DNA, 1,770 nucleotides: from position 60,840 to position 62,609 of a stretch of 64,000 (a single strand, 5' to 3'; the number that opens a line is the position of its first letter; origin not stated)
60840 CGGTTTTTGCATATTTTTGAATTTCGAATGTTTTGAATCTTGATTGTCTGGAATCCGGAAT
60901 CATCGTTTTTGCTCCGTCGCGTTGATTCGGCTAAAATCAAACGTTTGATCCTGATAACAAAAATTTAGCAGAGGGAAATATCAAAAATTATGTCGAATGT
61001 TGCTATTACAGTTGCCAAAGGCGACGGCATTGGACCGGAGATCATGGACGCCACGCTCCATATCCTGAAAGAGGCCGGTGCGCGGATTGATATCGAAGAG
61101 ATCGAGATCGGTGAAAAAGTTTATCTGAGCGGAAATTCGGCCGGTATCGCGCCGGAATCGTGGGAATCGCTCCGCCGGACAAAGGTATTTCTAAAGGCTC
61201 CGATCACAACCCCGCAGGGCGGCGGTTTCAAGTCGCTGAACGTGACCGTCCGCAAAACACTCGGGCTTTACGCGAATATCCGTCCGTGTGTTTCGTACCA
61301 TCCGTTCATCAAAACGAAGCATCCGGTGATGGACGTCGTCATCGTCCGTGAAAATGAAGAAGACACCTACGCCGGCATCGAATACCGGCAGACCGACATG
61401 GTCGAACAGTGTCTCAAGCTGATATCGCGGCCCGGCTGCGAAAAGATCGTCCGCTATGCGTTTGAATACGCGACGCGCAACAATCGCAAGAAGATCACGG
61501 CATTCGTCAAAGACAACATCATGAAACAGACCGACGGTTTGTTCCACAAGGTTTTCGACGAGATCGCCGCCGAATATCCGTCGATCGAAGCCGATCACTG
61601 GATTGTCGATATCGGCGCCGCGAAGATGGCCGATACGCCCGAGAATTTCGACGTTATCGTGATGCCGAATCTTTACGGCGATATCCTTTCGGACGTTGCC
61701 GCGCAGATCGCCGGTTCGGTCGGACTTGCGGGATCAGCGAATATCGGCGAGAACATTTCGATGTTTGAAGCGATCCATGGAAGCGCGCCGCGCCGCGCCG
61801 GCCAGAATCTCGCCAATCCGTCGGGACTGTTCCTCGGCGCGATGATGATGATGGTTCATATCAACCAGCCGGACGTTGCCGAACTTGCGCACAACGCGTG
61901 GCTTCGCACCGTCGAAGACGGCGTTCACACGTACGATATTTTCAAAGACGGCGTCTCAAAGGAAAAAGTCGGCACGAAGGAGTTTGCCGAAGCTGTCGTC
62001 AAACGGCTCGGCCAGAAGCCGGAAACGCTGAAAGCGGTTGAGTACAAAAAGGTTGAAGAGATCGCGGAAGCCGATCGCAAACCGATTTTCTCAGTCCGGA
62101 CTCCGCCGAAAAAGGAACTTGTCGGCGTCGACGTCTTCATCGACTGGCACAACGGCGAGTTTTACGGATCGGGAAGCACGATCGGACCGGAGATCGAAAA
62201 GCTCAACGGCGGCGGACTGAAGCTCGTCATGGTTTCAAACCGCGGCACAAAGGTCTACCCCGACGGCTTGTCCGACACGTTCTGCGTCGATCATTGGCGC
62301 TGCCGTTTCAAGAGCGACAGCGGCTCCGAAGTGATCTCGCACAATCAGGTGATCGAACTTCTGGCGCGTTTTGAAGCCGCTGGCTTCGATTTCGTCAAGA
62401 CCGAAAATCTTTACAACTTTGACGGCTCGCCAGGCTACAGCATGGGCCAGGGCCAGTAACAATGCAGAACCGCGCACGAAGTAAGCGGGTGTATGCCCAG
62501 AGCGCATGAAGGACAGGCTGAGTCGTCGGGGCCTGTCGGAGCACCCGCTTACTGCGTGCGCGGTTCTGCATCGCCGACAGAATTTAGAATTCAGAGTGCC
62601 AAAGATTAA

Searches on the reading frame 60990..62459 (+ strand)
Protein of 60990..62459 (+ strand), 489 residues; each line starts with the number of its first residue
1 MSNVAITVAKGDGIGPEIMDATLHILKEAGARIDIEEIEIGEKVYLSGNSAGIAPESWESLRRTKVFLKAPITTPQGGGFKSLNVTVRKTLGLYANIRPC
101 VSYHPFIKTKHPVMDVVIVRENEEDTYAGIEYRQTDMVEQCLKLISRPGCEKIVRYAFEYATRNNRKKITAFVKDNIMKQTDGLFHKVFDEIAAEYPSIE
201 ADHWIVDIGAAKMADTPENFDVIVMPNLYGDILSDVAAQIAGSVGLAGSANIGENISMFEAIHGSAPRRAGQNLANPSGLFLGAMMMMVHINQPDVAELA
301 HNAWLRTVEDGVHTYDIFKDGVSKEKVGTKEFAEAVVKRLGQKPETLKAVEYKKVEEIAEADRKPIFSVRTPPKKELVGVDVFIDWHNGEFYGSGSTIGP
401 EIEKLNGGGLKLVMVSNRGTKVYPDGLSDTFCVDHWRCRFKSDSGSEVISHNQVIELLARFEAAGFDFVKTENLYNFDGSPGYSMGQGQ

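Call 16: search_protein_families(library=pfam, max_evalue=0.00001, proteins=[window:60990-62459:+])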
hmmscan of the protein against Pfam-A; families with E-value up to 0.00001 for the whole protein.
window:60990-62459:+ (489 aa): 2 families
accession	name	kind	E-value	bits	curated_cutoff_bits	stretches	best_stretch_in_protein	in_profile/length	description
PF00180.25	Iso_dh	-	8.3e-90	302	27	1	6-336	2-348/348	Isocitrate/isopropylmalate dehydrogenase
PF18324.6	Isocitrate_DH_C_bact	-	6.6e-41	139.3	25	1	375-489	1-110/110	Bacterial isocitrate dehydrogenase, C-terminal domain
